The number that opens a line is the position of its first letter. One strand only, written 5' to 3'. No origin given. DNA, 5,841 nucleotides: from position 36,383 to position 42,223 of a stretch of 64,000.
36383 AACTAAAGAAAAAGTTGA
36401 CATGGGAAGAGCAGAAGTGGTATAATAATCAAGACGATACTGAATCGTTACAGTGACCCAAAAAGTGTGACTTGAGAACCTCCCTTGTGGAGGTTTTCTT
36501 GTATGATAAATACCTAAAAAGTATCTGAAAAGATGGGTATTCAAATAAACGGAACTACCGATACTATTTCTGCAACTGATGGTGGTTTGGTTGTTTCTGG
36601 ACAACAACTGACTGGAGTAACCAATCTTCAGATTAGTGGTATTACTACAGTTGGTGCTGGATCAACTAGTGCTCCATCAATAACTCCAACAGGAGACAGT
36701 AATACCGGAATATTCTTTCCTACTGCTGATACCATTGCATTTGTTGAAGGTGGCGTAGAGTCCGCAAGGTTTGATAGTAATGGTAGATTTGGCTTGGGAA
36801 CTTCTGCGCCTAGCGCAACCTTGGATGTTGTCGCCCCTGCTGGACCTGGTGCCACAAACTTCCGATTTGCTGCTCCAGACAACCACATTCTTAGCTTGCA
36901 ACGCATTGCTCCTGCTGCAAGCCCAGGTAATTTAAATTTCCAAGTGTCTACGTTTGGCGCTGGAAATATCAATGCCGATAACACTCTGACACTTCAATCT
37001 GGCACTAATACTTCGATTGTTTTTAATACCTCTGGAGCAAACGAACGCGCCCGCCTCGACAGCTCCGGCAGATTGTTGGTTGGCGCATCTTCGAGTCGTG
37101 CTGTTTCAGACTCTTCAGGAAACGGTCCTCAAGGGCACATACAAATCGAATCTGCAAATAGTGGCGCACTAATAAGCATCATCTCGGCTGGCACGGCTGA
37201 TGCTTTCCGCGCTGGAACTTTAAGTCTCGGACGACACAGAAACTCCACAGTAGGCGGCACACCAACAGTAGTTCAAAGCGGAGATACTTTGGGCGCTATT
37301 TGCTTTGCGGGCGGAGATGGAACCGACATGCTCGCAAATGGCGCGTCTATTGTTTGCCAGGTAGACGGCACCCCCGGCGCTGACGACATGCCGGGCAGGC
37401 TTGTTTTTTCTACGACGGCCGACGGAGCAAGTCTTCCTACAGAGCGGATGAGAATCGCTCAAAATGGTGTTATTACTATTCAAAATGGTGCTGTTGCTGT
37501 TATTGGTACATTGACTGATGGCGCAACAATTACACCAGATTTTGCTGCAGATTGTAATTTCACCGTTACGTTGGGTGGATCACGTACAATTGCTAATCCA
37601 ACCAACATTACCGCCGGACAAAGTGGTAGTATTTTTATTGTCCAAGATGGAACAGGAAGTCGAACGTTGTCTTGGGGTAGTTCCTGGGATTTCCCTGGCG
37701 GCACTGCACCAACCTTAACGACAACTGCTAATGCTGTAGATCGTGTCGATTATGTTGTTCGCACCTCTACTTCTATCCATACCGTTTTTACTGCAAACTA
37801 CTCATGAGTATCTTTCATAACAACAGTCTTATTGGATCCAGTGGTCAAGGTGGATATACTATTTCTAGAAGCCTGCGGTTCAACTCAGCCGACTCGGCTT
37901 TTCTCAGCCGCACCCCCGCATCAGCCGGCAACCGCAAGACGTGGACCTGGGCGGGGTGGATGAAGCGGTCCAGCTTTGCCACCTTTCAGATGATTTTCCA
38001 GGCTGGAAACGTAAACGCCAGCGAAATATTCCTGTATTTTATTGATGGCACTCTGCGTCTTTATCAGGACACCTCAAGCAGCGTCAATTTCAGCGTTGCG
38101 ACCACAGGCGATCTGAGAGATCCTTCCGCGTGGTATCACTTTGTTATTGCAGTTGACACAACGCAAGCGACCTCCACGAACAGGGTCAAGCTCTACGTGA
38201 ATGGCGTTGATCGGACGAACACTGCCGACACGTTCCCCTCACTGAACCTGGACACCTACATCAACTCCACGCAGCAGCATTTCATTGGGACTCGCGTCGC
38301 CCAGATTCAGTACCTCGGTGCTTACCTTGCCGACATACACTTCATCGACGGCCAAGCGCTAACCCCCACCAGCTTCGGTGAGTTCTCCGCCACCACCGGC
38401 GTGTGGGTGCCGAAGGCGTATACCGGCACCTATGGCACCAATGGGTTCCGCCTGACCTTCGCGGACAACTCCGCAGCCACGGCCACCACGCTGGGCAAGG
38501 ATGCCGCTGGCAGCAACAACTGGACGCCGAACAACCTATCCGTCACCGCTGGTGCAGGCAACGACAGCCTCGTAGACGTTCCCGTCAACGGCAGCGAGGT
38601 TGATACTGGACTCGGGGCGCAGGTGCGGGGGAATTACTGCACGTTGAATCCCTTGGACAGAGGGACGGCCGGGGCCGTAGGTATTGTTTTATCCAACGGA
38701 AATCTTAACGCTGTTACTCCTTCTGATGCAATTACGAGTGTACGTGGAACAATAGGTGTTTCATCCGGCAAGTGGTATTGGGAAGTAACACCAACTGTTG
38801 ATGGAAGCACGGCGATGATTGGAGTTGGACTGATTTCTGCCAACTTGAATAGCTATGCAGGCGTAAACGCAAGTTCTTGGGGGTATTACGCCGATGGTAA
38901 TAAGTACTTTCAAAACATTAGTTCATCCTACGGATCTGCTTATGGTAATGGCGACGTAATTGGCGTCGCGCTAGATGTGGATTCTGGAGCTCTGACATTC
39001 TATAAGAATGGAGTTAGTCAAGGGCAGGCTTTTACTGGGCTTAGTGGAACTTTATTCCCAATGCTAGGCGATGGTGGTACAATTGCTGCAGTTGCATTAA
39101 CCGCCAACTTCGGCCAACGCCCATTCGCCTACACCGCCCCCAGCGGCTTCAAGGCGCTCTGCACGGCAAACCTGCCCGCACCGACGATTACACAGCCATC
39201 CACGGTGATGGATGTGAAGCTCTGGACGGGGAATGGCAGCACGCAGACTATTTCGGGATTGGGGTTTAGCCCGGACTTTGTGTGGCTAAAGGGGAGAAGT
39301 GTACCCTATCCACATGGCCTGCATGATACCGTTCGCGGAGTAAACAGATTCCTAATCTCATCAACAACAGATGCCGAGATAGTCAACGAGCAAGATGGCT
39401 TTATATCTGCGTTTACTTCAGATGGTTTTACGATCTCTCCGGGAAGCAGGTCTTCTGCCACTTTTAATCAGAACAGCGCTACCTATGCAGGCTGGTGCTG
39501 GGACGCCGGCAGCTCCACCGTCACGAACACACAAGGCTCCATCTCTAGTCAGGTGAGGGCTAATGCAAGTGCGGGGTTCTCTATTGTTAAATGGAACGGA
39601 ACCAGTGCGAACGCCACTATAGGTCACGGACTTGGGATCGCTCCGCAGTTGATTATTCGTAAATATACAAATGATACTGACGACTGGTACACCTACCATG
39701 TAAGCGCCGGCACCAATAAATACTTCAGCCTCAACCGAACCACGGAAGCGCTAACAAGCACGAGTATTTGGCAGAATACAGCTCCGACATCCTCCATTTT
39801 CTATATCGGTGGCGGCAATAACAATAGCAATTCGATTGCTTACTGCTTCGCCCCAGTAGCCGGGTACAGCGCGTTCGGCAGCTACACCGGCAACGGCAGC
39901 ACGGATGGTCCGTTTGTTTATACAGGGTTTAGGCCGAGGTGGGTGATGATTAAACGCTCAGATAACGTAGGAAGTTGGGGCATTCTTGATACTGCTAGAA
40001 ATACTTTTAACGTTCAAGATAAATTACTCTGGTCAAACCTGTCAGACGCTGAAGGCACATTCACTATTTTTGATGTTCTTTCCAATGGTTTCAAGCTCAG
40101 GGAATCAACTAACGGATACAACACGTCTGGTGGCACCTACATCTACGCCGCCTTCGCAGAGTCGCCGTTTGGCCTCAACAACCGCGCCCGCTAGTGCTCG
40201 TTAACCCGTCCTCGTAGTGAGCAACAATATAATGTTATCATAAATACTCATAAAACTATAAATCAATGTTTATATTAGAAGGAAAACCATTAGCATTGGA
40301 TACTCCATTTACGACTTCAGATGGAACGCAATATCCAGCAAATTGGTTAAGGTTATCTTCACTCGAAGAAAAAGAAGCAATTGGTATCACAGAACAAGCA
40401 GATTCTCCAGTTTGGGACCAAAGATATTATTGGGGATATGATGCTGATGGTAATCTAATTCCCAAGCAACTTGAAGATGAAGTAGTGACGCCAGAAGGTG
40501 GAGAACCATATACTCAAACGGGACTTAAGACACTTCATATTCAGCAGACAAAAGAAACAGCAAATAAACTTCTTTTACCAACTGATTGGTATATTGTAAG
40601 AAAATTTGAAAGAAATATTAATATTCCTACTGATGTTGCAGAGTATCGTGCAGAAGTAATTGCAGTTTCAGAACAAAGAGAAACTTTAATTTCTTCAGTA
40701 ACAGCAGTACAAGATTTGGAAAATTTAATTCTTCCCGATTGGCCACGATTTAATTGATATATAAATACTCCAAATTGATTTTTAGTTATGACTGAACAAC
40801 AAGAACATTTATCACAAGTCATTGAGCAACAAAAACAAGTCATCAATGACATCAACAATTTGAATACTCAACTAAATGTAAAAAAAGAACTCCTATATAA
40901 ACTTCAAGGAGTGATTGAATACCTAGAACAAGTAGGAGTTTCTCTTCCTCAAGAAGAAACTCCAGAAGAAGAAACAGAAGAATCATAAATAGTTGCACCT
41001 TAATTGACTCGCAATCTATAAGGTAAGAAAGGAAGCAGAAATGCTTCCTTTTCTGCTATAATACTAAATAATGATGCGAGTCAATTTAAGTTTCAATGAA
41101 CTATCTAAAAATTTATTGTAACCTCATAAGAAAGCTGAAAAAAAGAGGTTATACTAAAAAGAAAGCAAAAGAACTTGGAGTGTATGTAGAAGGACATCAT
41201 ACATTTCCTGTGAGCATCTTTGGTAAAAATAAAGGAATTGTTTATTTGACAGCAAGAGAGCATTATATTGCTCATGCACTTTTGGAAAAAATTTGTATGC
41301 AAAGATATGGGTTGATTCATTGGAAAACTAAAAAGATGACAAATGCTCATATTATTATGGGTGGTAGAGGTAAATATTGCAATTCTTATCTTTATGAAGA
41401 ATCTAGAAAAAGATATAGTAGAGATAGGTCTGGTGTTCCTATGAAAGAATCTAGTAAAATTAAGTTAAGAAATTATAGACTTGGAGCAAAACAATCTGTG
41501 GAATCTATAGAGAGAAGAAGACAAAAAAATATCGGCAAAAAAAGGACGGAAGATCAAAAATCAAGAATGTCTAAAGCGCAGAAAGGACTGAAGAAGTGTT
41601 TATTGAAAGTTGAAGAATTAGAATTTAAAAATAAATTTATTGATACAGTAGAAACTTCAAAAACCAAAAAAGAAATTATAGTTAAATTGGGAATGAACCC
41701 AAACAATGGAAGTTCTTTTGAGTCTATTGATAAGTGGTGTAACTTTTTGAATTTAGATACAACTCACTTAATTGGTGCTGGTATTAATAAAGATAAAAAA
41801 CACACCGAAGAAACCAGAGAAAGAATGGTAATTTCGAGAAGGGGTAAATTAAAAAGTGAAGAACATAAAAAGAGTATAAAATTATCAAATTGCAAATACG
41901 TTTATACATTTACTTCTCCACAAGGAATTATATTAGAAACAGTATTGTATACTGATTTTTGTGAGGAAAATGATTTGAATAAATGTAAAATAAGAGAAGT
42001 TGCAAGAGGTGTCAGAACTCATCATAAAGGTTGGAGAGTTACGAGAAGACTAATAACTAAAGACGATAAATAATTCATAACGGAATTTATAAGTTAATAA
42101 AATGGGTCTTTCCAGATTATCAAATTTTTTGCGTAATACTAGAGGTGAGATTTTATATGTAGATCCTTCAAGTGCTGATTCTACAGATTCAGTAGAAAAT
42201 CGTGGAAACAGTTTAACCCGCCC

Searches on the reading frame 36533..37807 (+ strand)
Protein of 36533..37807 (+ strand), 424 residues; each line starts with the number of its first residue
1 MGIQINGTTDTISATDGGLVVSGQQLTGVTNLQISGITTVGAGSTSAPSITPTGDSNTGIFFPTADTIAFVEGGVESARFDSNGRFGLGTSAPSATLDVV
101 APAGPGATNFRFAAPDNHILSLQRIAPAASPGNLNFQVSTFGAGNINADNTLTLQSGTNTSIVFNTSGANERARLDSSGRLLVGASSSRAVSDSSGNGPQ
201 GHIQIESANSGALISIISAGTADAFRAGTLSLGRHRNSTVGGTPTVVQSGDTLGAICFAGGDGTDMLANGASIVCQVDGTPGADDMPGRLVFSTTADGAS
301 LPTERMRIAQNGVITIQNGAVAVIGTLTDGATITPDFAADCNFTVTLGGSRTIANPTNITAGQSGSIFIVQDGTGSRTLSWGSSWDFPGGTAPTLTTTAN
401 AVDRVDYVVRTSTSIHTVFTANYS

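Call 15: search_protein_families(library=phrogs, proteins=[window:36533-37807:+], max_evalue=0.001)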
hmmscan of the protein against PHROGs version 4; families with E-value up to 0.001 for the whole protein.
window:36533-37807:+ (424 aa): 4 families
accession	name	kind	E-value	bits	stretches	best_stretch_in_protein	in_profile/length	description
phrog_18345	-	tail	4.4e-48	165.3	2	148-416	624-892/956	tail fiber protein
phrog_9942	-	tail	5e-38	131.8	2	198-317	544-660/1178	tail fiber protein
phrog_4757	-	unknown function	2.6e-11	44.4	1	292-415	223-350/359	-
phrog_19195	-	head and packaging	1.4e-08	33.9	1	137-317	465-624/1425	virion structural protein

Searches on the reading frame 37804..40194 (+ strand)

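Call 15: search_protein_families(library=phrogs, proteins=[window:37804-40194:+], max_evalue=0.001)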
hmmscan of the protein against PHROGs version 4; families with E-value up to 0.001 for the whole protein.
window:37804-40194:+ (796 aa): 5 families
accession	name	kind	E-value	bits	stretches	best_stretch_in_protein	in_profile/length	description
phrog_19943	-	head and packaging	4.2e-205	684.8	2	197-793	630-1225/1227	virion structural protein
phrog_24898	-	tail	3.1e-75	254.6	1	461-793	30-366/371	tail fiber protein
phrog_27411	-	unknown function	4e-64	218.3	1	29-445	2-425/439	-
phrog_10080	-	unknown function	3.7e-34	119.3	1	289-454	22-197/667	-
phrog_37978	-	unknown function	1.1e-24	88.3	1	278-450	373-557/564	-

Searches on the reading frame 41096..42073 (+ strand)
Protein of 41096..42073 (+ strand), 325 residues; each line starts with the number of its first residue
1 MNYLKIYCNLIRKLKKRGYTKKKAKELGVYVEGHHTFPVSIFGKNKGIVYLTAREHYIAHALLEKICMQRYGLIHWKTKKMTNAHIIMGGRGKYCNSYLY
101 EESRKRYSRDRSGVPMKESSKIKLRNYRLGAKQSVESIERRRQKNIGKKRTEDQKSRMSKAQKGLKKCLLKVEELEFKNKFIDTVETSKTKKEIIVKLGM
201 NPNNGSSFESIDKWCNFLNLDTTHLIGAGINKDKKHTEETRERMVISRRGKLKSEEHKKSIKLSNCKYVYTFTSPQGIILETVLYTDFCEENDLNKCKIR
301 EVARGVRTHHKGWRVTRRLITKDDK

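Call 15: search_protein_families(library=phrogs, proteins=[window:41096-42073:+], max_evalue=0.001)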
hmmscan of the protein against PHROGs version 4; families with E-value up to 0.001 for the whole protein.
window:41096-42073:+ (325 aa): 5 families
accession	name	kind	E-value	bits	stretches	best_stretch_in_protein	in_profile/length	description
phrog_655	-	DNA, RNA and nucleotide metabolism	2.1e-24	88.1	1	1-185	27-188/343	homing endonuclease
phrog_10822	-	DNA, RNA and nucleotide metabolism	8.2e-07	29.9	1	178-268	10-101/245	HNH endonuclease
phrog_2081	-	DNA, RNA and nucleotide metabolism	3.8e-06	27.3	1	204-316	211-335/433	HNH endonuclease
phrog_314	-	DNA, RNA and nucleotide metabolism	1.2e-05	25.5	1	227-314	281-386/574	homing endonuclease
phrog_10088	-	DNA, RNA and nucleotide metabolism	0.00062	20.1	0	1-68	1-64/331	homing endonuclease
